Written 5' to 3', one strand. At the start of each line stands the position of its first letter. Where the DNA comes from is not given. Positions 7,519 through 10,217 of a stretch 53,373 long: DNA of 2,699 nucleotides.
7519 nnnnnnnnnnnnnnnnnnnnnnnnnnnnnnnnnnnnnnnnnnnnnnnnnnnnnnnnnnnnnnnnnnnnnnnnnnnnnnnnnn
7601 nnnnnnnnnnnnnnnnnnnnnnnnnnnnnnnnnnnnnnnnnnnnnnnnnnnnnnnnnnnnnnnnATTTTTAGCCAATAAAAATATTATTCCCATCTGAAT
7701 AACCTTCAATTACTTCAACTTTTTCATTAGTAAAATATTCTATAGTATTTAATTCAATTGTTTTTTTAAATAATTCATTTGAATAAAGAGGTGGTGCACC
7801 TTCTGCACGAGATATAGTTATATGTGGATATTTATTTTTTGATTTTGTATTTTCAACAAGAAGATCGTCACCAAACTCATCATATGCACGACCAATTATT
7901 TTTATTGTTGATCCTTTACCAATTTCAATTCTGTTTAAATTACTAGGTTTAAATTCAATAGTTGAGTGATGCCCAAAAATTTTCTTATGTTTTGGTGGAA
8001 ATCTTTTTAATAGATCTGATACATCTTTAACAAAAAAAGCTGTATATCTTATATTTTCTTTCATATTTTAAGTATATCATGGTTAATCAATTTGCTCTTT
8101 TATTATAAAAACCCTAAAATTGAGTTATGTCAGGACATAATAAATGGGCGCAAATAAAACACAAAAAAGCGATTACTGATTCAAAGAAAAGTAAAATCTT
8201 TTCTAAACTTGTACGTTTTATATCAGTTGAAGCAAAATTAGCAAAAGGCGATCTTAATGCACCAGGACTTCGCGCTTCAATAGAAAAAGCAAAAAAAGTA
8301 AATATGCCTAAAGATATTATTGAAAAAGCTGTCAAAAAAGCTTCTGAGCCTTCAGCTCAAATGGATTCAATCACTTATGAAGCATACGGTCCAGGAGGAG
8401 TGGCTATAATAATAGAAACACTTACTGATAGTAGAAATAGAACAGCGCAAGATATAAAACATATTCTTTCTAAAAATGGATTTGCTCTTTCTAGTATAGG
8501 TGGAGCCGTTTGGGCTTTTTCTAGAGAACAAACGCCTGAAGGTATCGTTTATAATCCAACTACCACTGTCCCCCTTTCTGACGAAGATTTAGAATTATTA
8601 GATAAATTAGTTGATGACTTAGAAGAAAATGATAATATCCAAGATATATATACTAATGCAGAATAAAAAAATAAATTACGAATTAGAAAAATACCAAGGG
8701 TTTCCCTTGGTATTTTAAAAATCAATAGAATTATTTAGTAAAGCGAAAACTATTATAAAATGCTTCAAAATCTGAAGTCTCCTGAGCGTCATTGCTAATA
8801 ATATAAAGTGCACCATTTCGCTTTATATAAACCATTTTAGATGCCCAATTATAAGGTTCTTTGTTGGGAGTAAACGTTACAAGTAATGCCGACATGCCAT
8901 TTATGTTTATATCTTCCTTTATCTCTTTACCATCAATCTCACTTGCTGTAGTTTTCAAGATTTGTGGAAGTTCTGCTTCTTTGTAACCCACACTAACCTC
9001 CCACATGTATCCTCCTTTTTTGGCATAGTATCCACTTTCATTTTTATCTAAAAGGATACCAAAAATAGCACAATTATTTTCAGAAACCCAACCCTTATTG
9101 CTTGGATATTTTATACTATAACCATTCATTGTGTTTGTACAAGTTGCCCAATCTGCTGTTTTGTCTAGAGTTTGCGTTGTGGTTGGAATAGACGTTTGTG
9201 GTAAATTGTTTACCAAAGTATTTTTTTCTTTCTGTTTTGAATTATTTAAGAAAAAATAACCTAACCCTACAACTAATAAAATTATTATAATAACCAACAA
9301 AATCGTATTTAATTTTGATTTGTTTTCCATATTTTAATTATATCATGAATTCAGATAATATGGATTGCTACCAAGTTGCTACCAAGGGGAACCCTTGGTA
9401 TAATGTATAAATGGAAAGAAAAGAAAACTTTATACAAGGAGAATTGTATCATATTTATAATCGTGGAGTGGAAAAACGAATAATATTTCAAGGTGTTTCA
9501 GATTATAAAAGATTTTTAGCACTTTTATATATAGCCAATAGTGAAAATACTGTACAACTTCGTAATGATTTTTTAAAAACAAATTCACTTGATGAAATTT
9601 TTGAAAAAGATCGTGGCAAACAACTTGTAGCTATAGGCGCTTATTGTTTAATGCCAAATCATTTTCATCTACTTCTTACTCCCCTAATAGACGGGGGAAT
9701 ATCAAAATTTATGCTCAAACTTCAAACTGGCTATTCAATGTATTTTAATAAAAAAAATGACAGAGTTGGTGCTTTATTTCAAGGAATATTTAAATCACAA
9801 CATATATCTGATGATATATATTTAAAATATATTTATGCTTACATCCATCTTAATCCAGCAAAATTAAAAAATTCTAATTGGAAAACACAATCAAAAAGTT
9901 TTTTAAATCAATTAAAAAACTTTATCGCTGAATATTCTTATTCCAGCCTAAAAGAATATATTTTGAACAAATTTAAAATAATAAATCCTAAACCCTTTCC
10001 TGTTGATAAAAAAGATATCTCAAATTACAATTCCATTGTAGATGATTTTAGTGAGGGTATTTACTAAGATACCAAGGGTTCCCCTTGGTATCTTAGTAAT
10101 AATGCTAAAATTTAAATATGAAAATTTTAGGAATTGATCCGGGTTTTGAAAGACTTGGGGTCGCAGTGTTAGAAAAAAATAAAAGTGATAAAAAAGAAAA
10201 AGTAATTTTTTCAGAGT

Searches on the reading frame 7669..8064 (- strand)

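Call 59: search_protein_families(library=pfam, proteins=[window:7669-8064:-], max_evalue=0.001)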
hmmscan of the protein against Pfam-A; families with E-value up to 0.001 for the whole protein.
window:7669-8064:- (131 aa): 1 family
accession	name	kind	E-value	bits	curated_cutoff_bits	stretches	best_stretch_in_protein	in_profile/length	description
PF08302.16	tRNA_lig_CPD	-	0.00046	20.2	23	1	73-107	190-225/250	Fungal tRNA ligase phosphodiesterase domain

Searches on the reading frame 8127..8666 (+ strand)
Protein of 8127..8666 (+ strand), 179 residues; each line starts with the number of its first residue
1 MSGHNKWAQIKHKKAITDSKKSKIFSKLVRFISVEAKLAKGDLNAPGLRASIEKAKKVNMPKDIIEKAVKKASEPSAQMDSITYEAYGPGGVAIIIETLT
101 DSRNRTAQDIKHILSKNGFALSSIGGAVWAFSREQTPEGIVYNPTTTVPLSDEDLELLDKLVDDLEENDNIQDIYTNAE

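Call 59: search_protein_families(library=pfam, proteins=[window:8127-8666:+], max_evalue=0.001)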
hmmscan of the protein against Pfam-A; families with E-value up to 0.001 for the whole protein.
window:8127-8666:+ (179 aa): 2 families
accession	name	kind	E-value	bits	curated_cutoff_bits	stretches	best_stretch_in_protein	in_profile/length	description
PF01709.26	Transcrip_reg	-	4e-27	95.3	27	2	80-133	2-55/160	TACO1/YebC second and third domain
PF20772.2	TACO1_YebC_N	-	2.6e-21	76.3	36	1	5-73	1-71/73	TACO1/YebC protein N-terminal domain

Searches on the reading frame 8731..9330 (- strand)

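Call 59: search_protein_families(library=pfam, proteins=[window:8731-9330:-], max_evalue=0.001)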
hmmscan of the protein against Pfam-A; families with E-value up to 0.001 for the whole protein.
window:8731-9330:- (199 aa): 1 family
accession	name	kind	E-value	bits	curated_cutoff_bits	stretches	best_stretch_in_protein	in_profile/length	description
PF18933.6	PsbP_2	-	1e-06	29.3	27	1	14-192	3-175/184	PsbP-like protein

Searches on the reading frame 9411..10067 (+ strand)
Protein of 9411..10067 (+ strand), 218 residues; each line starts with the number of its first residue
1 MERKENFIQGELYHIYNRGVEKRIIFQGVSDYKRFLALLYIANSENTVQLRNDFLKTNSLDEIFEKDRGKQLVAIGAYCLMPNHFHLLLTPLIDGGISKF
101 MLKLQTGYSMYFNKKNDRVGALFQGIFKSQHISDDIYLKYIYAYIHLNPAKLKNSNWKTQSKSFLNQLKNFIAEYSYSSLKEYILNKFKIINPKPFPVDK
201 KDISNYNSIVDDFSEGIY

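Call 58: search_protein_families(library=ncbifam, proteins=[window:9411-10067:+], max_evalue=0.001)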
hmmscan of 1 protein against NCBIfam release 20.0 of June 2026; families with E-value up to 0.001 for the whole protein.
window:9411-10067:+ (218 aa): 1 family
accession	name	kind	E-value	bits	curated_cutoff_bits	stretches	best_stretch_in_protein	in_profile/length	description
NF047646.1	REP_Tyr_transpos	equivalog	6.3e-11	42.3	80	1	48-151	22-133/146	REP-associated tyrosine transposase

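Call 59: search_protein_families(library=pfam, proteins=[window:9411-10067:+], max_evalue=0.001)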
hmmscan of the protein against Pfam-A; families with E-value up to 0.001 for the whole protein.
window:9411-10067:+ (218 aa): 1 family
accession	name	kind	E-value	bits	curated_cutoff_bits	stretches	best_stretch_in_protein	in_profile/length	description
PF01797.21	Y1_Tnp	-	1.5e-08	35.3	23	1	58-146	26-119/121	Transposase IS200 like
